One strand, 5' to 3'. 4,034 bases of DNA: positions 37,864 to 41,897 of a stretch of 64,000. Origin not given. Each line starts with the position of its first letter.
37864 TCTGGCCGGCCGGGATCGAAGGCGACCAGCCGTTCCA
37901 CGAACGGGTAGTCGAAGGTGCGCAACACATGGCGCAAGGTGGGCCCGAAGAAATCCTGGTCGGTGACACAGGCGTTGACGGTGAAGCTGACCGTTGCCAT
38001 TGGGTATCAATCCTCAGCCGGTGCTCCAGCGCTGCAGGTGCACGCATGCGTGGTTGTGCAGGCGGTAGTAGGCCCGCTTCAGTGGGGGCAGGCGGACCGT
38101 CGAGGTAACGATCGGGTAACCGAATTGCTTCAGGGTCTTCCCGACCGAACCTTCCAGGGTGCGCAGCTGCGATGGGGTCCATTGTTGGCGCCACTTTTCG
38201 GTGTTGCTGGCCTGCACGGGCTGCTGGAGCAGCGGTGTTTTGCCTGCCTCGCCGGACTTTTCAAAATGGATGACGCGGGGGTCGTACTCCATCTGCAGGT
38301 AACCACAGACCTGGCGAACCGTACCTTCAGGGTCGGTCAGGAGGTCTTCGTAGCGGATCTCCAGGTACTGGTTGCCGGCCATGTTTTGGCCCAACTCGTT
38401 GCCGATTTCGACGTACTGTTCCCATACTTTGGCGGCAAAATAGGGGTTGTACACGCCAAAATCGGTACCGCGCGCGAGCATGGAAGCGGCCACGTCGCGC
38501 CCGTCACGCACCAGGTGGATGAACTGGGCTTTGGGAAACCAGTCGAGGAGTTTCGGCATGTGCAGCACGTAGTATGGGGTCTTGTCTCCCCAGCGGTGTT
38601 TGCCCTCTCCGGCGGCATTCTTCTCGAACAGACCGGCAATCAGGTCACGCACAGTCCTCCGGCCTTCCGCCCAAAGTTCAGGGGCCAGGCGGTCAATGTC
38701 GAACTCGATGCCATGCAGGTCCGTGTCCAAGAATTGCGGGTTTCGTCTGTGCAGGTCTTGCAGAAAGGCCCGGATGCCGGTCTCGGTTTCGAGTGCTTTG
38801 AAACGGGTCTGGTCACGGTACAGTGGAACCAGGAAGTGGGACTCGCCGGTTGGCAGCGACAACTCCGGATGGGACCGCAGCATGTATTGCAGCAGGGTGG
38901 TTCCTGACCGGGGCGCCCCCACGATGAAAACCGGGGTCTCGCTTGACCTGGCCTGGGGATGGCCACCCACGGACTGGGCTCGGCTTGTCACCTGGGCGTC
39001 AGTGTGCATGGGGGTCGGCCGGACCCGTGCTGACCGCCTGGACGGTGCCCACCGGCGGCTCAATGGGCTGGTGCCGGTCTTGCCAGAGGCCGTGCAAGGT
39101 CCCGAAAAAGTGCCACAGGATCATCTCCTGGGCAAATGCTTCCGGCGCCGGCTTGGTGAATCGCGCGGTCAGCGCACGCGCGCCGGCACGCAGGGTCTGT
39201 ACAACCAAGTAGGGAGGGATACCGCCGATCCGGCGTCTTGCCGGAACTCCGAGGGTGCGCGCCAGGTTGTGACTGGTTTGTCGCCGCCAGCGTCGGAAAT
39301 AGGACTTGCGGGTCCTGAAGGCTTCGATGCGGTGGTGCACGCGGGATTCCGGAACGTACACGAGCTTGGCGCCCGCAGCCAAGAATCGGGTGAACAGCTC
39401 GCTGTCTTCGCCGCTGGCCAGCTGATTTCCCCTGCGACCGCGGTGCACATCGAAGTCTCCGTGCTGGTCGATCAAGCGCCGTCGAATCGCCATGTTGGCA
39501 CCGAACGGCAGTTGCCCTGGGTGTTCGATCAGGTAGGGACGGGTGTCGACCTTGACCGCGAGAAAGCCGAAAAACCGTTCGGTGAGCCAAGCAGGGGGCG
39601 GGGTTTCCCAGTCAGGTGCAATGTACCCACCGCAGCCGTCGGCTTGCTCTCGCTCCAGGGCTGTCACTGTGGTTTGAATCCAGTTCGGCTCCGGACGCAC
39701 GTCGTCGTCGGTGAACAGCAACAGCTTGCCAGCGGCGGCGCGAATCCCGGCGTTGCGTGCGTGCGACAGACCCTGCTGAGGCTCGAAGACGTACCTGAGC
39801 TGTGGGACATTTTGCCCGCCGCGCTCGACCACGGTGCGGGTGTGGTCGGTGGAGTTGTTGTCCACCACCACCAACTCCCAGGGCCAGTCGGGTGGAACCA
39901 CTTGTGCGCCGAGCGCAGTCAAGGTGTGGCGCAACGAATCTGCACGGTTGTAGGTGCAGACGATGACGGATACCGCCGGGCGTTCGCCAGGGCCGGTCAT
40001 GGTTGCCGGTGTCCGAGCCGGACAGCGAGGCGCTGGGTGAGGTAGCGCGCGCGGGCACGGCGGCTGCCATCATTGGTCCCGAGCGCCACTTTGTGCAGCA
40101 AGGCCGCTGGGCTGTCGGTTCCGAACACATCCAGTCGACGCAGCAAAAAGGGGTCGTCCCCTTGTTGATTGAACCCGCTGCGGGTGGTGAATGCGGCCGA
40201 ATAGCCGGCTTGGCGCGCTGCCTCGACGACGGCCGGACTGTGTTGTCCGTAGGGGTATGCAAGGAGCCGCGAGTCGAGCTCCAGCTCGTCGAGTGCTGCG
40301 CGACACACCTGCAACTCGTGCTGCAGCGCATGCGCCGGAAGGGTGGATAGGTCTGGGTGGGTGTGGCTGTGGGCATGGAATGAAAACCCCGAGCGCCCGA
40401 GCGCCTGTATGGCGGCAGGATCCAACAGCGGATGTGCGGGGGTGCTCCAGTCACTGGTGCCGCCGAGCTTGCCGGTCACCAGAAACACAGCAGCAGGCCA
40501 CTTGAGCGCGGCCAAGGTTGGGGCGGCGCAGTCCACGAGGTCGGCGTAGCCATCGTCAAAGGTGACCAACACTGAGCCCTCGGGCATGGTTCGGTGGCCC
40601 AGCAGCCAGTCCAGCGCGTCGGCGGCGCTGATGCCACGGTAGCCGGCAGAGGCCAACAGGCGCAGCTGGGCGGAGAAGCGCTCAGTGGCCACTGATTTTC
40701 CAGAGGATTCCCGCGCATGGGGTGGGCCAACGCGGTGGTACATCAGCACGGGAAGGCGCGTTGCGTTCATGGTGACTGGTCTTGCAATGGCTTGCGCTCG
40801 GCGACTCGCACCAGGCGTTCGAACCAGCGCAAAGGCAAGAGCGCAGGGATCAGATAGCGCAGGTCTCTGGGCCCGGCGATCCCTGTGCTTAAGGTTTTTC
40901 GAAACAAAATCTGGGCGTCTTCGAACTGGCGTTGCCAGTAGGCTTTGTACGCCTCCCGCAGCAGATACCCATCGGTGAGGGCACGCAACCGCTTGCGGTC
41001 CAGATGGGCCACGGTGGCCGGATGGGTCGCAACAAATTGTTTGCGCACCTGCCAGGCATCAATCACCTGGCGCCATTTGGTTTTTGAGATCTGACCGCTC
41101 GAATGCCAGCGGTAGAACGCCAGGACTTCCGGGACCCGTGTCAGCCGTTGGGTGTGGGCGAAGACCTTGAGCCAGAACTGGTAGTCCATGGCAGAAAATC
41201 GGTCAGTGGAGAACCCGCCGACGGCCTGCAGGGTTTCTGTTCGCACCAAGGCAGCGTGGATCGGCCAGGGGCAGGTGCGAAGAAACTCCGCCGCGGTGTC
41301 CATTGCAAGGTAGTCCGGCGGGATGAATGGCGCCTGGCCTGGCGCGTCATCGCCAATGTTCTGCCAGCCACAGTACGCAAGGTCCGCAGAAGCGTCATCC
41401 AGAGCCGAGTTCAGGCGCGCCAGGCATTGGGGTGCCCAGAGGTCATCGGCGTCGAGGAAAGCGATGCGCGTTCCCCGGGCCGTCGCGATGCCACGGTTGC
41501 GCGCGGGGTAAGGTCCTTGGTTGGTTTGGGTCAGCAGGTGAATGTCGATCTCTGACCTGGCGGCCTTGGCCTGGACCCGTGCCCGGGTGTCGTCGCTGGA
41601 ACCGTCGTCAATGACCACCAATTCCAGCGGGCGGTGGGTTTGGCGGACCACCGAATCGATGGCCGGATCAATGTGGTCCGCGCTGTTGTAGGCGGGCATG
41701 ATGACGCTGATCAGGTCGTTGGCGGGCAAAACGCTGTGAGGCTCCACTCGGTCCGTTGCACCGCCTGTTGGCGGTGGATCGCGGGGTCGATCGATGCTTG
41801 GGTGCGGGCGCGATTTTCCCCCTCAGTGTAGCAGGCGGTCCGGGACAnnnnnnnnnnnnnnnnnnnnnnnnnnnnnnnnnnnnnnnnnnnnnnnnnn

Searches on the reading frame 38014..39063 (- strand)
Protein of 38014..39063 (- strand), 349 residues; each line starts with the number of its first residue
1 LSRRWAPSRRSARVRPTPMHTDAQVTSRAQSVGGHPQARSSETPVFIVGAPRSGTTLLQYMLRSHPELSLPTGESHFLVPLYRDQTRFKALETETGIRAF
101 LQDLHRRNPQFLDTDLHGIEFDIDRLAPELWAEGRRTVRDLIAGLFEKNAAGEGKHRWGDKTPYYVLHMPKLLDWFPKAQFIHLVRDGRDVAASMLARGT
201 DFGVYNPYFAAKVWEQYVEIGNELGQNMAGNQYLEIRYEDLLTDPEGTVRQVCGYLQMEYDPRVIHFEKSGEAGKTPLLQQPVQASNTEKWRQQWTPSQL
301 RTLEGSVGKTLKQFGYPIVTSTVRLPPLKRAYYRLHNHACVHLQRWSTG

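Call 9: search_protein_families(library=pfam, proteins=[window:38014-39063:-], max_evalue=0.0001)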
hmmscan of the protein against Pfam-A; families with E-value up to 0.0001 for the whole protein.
window:38014-39063:- (349 aa): 2 families
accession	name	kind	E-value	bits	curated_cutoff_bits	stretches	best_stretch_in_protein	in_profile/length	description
PF13469.12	Sulfotransfer_3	-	1.2e-37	130.7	27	1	44-262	1-216/216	Sulfotransferase family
PF00685.33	Sulfotransfer_1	-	2e-13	50.8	22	1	43-312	2-252/255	Sulfotransferase domain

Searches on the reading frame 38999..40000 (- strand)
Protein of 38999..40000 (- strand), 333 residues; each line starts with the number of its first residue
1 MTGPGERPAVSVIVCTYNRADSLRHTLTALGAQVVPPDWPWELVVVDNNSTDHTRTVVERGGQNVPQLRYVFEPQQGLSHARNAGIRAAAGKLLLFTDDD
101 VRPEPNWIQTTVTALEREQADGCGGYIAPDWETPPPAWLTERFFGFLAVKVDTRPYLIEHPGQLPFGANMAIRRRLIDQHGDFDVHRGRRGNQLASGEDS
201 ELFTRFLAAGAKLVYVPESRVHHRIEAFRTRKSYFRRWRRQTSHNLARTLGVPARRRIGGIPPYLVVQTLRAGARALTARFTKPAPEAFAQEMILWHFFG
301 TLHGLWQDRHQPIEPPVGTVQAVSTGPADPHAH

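Call 9: search_protein_families(library=pfam, proteins=[window:38999-40000:-], max_evalue=0.0001)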
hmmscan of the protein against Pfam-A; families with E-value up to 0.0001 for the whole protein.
window:38999-40000:- (333 aa): 5 families
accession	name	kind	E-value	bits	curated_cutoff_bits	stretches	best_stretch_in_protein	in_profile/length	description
PF00535.33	Glycos_transf_2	-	3.2e-29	102.5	23.3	1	11-178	1-165/168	Glycosyl transferase family 2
PF13641.12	Glyco_tranf_2_3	-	4e-19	70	27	1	8-241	1-227/230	Glycosyltransferase like family 2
PF10111.15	Glyco_tranf_2_2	-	5.1e-07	29.9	27.3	0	11-100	1-91/276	Glycosyltransferase like family 2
PF13632.12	Glyco_trans_2_3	-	4.1e-06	27.2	27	1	98-255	6-151/198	Glycosyl transferase family group 2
PF13506.12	Glyco_transf_21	-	1.7e-05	24.8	21.7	1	84-240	24-171/174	Glycosyl transferase family 21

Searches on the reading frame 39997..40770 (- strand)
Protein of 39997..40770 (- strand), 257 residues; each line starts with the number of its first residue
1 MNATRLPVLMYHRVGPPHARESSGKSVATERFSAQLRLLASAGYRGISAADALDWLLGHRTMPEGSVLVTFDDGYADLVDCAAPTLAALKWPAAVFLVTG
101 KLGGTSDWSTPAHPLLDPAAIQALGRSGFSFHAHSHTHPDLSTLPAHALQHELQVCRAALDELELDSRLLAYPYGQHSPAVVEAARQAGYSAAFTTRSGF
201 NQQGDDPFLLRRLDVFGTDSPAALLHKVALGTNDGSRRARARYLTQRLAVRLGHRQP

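Call 9: search_protein_families(library=pfam, proteins=[window:39997-40770:-], max_evalue=0.0001)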
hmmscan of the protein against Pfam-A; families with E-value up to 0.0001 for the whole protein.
window:39997-40770:- (257 aa): 1 family
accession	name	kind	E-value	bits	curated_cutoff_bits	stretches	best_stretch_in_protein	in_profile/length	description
PF01522.26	Polysacc_deac_1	-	3.2e-22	79.2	23.1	1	60-192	2-123/124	Polysaccharide deacetylase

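Call 47: search_protein_families(library=ncbifam, proteins=[window:39997-40770:-], max_evalue=0.00001)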
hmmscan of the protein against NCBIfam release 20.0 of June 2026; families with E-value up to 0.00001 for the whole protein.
window:39997-40770:- (257 aa): 4 families
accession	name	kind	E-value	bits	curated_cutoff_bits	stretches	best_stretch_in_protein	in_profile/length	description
TIGR03938.2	deacetyl_PgaB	equivalog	2e-20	72.6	321.9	1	6-100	3-99/621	poly-beta-1,6-N-acetyl-D-glucosamine N-deacetylase PgaB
NF011177.0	PRK14582.1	equivalog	1e-14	53.8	923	1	8-95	51-137/671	poly-beta-1,6-N-acetyl-D-glucosamine N-deacetylase PgaB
NF011176.0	PRK14581.1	equivalog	1.3e-10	40.1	1091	1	8-98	51-140/673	poly-beta-1,6-N-acetyl-D-glucosamine N-deacetylase PgaB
TIGR03933.1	PIA_icaB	equivalog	3.2e-10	40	248.35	1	23-212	31-226/245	intercellular adhesin biosynthesis polysaccharide N-deacetylase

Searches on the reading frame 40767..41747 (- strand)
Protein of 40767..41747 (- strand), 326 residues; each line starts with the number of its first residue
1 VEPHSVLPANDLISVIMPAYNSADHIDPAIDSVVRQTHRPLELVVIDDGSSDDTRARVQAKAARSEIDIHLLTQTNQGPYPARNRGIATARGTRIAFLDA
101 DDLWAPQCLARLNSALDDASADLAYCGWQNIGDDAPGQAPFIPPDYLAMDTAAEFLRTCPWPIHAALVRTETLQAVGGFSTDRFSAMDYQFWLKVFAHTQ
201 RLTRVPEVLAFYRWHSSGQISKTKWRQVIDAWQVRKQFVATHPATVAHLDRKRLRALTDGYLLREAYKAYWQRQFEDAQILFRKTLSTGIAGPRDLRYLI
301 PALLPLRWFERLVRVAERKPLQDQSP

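Call 9: search_protein_families(library=pfam, proteins=[window:40767-41747:-], max_evalue=0.0001)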
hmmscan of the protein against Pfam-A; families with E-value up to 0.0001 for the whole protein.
window:40767-41747:- (326 aa): 4 families
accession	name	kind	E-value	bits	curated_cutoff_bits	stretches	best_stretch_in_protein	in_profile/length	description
PF00535.33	Glycos_transf_2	-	3.5e-31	108.8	23.3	1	14-136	1-123/168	Glycosyl transferase family 2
PF13641.12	Glyco_tranf_2_3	-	3.9e-14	53.6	27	1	13-234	3-209/230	Glycosyltransferase like family 2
PF10111.15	Glyco_tranf_2_2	-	8.7e-12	45.5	27.3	1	14-113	1-103/276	Glycosyltransferase like family 2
PF13632.12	Glyco_trans_2_3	-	4.7e-07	30.3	27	1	95-218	2-128/198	Glycosyl transferase family group 2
